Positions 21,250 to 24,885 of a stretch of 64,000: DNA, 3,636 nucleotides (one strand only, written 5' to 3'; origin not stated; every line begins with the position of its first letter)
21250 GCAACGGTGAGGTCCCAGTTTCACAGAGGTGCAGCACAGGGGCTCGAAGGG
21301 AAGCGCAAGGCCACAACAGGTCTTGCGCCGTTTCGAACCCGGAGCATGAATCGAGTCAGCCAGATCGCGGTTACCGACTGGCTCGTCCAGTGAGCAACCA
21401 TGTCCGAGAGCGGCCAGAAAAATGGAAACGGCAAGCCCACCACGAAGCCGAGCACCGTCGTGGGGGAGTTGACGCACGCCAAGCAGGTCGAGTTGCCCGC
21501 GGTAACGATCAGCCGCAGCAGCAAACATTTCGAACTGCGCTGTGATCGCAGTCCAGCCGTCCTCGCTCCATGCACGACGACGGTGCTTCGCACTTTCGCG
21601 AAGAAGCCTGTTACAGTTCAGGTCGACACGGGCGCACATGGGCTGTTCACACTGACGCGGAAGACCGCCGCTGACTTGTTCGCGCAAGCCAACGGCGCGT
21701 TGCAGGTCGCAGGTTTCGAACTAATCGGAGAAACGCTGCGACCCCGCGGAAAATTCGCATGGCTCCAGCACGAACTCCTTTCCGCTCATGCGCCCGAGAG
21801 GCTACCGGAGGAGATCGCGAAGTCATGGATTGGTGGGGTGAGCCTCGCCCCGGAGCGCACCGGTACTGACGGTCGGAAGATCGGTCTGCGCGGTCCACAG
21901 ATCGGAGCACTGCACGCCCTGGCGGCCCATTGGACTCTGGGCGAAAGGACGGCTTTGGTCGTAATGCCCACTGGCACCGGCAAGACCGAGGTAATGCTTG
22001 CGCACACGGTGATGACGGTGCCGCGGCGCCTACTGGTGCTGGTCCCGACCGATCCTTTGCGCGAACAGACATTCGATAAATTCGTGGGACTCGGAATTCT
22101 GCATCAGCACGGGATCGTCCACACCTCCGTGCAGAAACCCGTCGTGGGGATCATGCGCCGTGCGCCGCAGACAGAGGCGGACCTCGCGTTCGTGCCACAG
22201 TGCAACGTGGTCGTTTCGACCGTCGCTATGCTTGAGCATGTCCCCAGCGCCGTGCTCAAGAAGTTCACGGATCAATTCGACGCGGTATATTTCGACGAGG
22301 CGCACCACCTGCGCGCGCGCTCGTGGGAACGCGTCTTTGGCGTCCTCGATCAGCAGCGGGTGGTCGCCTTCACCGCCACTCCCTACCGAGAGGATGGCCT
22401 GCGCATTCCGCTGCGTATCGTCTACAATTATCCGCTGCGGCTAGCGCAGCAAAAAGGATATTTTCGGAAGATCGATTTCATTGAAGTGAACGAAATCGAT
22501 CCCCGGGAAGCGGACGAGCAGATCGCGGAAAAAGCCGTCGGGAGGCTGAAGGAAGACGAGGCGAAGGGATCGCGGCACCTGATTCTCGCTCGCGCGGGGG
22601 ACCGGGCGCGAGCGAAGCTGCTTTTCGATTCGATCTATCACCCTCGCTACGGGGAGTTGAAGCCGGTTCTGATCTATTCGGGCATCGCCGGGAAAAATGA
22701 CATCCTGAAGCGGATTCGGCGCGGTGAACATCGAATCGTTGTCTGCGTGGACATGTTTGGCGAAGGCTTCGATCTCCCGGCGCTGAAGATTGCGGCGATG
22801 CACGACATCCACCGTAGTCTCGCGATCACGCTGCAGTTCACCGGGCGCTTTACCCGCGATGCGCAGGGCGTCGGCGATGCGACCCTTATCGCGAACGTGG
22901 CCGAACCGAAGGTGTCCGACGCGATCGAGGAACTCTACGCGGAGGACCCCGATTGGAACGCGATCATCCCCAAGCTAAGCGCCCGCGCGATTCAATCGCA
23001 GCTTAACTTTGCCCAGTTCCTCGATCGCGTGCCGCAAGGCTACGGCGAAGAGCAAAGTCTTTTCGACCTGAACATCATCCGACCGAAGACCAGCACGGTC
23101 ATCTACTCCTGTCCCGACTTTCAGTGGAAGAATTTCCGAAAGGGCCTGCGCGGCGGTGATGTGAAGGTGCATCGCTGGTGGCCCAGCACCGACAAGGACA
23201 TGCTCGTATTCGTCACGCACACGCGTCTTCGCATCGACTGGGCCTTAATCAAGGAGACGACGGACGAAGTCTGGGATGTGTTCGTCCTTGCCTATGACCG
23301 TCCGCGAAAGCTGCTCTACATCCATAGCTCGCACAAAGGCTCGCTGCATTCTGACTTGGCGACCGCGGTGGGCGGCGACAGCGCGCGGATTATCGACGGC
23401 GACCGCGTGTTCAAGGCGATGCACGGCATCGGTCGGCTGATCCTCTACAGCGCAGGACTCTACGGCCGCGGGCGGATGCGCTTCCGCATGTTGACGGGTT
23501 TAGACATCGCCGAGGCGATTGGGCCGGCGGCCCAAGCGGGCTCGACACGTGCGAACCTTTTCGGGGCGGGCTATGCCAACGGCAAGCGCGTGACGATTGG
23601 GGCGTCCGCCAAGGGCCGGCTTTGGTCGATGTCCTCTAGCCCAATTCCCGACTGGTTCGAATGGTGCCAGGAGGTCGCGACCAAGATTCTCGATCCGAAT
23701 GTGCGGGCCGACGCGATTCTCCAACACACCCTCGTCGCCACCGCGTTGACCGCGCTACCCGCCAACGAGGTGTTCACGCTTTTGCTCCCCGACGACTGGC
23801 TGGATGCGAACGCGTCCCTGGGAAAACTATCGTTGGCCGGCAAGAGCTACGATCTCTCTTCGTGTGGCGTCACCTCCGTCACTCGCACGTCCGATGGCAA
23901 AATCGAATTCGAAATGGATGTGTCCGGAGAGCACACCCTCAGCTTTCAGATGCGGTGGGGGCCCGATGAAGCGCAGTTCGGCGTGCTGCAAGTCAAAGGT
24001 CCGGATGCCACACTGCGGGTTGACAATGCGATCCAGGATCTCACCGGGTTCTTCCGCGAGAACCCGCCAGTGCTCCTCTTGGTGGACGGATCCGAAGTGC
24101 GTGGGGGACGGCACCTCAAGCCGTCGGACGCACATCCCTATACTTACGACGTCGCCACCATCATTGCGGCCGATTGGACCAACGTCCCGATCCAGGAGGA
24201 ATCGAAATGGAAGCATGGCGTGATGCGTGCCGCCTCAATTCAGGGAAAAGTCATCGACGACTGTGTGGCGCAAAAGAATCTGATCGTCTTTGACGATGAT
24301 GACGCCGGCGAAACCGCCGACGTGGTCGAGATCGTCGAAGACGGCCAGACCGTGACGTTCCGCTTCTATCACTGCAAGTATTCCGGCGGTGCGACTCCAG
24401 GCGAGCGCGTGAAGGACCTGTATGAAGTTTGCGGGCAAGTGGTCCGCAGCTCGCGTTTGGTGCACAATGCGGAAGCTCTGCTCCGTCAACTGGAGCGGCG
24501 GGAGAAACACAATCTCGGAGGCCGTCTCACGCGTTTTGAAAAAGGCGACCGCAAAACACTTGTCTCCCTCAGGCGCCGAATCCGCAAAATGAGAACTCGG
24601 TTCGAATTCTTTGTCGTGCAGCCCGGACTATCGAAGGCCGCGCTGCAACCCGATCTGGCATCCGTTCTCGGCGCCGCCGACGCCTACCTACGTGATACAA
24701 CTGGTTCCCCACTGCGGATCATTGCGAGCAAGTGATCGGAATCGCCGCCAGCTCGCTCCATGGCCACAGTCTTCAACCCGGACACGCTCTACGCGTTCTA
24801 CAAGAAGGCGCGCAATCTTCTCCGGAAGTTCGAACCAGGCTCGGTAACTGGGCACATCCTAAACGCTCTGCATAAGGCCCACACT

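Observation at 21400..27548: Three-gene helicase / nuclease-fold / DUF2971-like operon that fits no defence system I recognise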

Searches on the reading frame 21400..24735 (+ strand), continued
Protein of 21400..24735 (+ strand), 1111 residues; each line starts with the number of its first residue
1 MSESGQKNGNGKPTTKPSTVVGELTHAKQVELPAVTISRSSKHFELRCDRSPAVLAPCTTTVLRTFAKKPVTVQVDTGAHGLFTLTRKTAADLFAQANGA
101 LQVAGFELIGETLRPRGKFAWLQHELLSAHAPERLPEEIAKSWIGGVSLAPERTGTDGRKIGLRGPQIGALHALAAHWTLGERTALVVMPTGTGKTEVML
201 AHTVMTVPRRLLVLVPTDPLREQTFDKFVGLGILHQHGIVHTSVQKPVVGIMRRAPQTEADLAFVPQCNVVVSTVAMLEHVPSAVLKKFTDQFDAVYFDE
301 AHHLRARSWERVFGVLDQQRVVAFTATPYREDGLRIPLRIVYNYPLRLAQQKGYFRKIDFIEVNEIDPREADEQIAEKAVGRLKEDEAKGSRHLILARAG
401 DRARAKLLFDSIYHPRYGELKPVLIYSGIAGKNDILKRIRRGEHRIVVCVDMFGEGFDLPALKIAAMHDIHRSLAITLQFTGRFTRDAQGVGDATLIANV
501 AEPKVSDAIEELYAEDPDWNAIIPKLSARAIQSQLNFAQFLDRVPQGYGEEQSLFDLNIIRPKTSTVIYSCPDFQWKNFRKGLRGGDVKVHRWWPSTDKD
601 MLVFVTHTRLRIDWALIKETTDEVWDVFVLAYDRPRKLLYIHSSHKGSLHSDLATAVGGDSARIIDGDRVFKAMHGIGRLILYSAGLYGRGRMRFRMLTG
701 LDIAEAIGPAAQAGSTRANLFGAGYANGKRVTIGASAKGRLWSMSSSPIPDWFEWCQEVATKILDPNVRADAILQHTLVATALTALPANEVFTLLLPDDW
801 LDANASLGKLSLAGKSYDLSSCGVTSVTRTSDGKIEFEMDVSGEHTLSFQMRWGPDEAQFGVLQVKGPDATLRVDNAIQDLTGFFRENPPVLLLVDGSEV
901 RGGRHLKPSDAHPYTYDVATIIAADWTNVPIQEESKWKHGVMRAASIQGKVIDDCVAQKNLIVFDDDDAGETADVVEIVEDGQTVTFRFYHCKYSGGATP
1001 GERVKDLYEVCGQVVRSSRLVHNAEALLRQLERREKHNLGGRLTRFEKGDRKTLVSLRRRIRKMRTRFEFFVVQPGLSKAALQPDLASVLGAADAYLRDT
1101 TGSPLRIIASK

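Call 100: search_dna_similar(query=window:21400-24732:+, collection=plasmids, mode=protein, max_rows=12, max_evalue=1e-30)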
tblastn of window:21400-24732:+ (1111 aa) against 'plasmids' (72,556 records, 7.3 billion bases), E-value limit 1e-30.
Records with a match: 68; places in all: 72; records where one place covers at least 80% of the query: 41.
Best place of each record, by identity: <60% 68.
By first word of the organism name: Klebsiella 10; Rhizobium 6; Bacillus 4; Streptomyces 4; Agrobacterium 4; Sulfitobacter 3; Bradyrhizobium 3; Pseudomonas 3; Halorussus 3; Methylocystis 2; and 23 more.
By predicted mobility (MOB-suite, as given by PLSDB): non-mobilizable 29; conjugative 25; mobilizable 14.
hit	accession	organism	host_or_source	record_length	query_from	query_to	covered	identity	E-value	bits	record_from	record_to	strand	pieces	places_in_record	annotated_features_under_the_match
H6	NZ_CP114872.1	Caulobacter sp. NIBR2454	Paralichthys olivaceus,cell ...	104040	117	1111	90%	37.6%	0e+0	608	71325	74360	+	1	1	DEAD/DEAH box helicase family protein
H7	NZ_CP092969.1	Methylocystis parvus OBBP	Bacterial Monoculture,Mud, soil or ...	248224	137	1111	88%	38.3%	0e+0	665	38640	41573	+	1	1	DEAD/DEAH box helicase family protein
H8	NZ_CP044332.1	Methylocystis parvus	-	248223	137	1111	88%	38.3%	0e+0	665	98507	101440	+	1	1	DEAD/DEAH box helicase family protein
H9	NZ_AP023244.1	Mesorhizobium sp. 113-3-3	Lotus japonicus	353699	52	1110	95%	34.9%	9e-166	551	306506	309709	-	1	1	DEAD/DEAH box helicase family protein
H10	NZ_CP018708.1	Klebsiella pneumoniae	Homo sapiens,nasal swab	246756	136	1111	88%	35.5%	0e+0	606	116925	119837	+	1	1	DEAD/DEAH box helicase family protein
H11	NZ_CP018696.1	Klebsiella pneumoniae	Homo sapiens,abdominal drain fluid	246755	136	1111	88%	35.5%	0e+0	606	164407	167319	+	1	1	DEAD/DEAH box helicase family protein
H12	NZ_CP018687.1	Klebsiella pneumoniae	Homo sapiens,tracheal secretion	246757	136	1111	88%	35.5%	0e+0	606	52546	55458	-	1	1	DEAD/DEAH box helicase family protein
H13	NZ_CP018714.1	Klebsiella pneumoniae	Homo sapiens,abdominal drainage fluid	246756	136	1111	88%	35.5%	0e+0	606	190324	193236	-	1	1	DEAD/DEAH box helicase family protein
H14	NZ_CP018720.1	Klebsiella pneumoniae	Homo sapiens,anal swab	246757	136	1111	88%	35.5%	0e+0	606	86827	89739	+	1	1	DEAD/DEAH box helicase family protein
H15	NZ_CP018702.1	Klebsiella pneumoniae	Homo sapiens,abdominal drainage fluid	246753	136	1111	88%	35.5%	0e+0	606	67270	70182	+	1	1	DEAD/DEAH box helicase family protein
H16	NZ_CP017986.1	Klebsiella pneumoniae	Homo sapiens,anal swab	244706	136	1111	88%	35.5%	0e+0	606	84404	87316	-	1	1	DEAD/DEAH box helicase family protein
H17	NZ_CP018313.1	Klebsiella pneumoniae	Homo sapiens,nose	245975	136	1111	88%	35.5%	0e+0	606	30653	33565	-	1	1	DEAD/DEAH box helicase family protein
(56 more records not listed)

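Call 102: get_annotated_region(hit=H10, flank=9000)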
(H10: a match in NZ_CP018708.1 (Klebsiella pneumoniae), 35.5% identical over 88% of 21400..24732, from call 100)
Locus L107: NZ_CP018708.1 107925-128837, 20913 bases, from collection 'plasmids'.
description: Klebsiella pneumoniae strain Kp_Goe_827026 plasmid pKp_Goe_026-1, complete sequence
organism: Klebsiella pneumoniae (NCBI taxid 573)
taxonomy: Bacteria; Pseudomonadota; Gammaproteobacteria; Enterobacterales; Enterobacteriaceae; Klebsiella; Klebsiella pneumoniae
host: -; source: Homo sapiens,nasal swab; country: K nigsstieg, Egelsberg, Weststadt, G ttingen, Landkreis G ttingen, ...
typing (MOB-suite, as given by PLSDB): conjugative; replicon IncFIB,IncHI1B; relaxase MOBH; mating-pair formation MPF_F
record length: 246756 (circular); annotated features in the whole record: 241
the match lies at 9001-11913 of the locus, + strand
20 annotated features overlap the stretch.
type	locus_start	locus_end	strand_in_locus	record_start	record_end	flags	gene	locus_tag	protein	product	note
CDS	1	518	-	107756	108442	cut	-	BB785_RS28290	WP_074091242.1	2,3-bisphosphoglycerate-dependent phosphoglycerate mutase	GO:0006096 - glycolytic process [Evidence IEA]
CDS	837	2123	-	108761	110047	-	eno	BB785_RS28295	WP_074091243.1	phosphopyruvate hydratase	GO:0006096 - glycolytic process [Evidence IEA]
CDS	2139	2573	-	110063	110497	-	-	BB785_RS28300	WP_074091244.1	universal stress protein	-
CDS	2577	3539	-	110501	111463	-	-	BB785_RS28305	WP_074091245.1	DHHA2 domain-containing protein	-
CDS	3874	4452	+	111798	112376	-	-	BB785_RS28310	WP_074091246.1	undecaprenyl-diphosphatase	-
CDS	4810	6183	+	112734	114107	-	-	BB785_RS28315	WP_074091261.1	voltage-gated chloride channel family protein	-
CDS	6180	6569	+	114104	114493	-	-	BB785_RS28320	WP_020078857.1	DUF190 domain-containing protein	-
CDS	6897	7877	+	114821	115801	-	-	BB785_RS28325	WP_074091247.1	IS5-like element ISKpn26 family transposase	GO:0006313 - DNA transposition [Evidence IEA]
CDS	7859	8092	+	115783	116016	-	-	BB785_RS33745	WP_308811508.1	hypothetical protein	-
CDS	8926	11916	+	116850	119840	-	-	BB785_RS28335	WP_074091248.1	DEAD/DEAH box helicase family protein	-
CDS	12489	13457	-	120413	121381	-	-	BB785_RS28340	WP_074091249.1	IS5 family transposase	-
CDS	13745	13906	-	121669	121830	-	-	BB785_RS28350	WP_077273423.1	AbrB/MazE/SpoVT family DNA-binding domain-containing protein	-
CDS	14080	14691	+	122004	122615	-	-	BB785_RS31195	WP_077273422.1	hypothetical protein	-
CDS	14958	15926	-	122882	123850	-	-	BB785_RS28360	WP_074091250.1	IS5 family transposase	-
CDS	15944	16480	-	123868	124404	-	-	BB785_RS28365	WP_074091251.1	hypothetical protein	-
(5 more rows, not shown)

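Call 103: get_annotated_region(hit=H7, flank=8000)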
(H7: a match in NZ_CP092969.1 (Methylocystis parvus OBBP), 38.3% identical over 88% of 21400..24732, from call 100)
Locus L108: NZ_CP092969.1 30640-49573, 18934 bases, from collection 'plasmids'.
description: Methylocystis parvus OBBP plasmid pMpar-1, complete sequence
organism: Methylocystis parvus OBBP (NCBI taxid 1134912)
taxonomy: Bacteria; Pseudomonadota; Alphaproteobacteria; Hyphomicrobiales; Methylocystaceae; Methylocystis; Methylocystis parvus; Methylocystis parvus OBBP
host: -; source: Bacterial Monoculture,Mud, soil or sediment; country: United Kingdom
typing (MOB-suite, as given by PLSDB): non-mobilizable
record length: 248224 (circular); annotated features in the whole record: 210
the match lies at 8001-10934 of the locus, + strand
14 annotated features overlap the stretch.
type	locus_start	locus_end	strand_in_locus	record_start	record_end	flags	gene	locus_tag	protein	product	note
CDS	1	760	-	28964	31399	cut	trbE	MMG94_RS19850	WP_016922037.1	conjugal transfer protein TrbE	-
CDS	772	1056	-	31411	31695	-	-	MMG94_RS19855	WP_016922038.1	VirB3 family type IV secretion system protein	-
CDS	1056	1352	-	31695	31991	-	-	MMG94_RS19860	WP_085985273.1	TrbC/VirB2 family protein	-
CDS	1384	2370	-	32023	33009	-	trbB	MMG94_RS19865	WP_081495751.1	P-type conjugative transfer ATPase TrbB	-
CDS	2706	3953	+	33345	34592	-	-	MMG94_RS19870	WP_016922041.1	dsDNA nuclease domain-containing protein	-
CDS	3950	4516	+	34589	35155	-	-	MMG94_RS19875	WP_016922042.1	hypothetical protein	-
CDS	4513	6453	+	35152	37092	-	-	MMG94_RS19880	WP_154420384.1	ATP-binding protein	GO:0006302 - double-strand break repair [Evidence IEA]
CDS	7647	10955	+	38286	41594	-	-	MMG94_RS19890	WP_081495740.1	DEAD/DEAH box helicase family protein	-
CDS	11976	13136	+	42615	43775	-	-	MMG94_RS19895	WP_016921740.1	DUF2235 domain-containing protein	-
CDS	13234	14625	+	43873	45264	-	-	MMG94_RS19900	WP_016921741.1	AAA family ATPase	-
CDS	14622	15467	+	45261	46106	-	-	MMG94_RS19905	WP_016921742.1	hypothetical protein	-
CDS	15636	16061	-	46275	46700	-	-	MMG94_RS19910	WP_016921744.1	ribbon-helix-helix protein, CopG family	GO:0006355 - regulation of DNA-templated transcription [Evidence IEA]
CDS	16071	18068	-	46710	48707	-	-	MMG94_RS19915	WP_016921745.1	conjugal transfer protein TraG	-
CDS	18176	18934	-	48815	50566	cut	-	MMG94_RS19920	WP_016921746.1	DUF3363 domain-containing protein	-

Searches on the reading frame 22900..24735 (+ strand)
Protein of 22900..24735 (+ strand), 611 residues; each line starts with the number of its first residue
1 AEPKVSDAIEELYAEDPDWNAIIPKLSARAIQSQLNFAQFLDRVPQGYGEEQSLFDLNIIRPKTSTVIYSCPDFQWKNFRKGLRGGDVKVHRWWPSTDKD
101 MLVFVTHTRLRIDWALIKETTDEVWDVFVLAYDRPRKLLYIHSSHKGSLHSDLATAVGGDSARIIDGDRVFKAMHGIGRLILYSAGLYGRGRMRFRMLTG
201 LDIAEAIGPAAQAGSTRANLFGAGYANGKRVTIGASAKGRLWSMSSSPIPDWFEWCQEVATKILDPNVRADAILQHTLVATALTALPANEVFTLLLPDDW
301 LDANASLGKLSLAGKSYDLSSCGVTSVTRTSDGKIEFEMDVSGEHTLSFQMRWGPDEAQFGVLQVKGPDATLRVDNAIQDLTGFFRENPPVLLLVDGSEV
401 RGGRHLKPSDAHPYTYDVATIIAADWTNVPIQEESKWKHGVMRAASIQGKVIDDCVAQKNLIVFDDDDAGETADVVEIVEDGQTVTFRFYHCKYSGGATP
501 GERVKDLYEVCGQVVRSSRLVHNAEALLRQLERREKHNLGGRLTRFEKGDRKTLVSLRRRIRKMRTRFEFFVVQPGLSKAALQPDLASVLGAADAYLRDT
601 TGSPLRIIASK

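Call 23: search_protein_families(library=pfam, proteins=[window:22900-24735:+], max_evalue=10)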
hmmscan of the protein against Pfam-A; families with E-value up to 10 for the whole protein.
window:22900-24735:+ (611 aa): 0 families

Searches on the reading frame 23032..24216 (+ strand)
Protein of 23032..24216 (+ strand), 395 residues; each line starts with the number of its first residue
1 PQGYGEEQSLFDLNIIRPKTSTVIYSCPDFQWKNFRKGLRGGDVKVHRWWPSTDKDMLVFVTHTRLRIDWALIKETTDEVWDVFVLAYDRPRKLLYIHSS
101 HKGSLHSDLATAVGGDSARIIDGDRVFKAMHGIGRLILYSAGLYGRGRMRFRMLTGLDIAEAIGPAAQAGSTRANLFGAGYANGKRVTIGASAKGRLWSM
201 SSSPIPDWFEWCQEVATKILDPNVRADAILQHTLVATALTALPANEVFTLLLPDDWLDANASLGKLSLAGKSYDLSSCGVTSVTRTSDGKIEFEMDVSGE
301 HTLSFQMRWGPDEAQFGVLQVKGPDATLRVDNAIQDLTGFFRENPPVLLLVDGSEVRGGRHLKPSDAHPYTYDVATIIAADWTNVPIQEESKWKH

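Call 95: search_solved_structures(query=A6, max_evalue=10, show_alignments=2)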
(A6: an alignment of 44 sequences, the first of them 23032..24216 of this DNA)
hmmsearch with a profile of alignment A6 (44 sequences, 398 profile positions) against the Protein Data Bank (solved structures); distinct sequences matched with E-value up to 10: 0.

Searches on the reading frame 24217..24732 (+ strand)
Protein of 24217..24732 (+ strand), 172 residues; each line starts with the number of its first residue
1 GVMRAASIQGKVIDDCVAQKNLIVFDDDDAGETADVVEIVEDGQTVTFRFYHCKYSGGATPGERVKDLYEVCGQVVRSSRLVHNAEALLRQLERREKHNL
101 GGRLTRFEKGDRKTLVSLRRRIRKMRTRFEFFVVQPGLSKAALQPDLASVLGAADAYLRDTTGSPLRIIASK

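Call 63: search_solved_structures(query=A5, max_evalue=10, show_alignments=3)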
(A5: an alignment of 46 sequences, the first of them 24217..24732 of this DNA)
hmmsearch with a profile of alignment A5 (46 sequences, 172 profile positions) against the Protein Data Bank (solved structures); distinct sequences matched with E-value up to 10: 1.
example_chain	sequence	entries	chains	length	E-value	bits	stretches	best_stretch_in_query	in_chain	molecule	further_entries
7ogp_D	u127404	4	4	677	1.8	11.6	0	19-54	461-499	PHIKZ074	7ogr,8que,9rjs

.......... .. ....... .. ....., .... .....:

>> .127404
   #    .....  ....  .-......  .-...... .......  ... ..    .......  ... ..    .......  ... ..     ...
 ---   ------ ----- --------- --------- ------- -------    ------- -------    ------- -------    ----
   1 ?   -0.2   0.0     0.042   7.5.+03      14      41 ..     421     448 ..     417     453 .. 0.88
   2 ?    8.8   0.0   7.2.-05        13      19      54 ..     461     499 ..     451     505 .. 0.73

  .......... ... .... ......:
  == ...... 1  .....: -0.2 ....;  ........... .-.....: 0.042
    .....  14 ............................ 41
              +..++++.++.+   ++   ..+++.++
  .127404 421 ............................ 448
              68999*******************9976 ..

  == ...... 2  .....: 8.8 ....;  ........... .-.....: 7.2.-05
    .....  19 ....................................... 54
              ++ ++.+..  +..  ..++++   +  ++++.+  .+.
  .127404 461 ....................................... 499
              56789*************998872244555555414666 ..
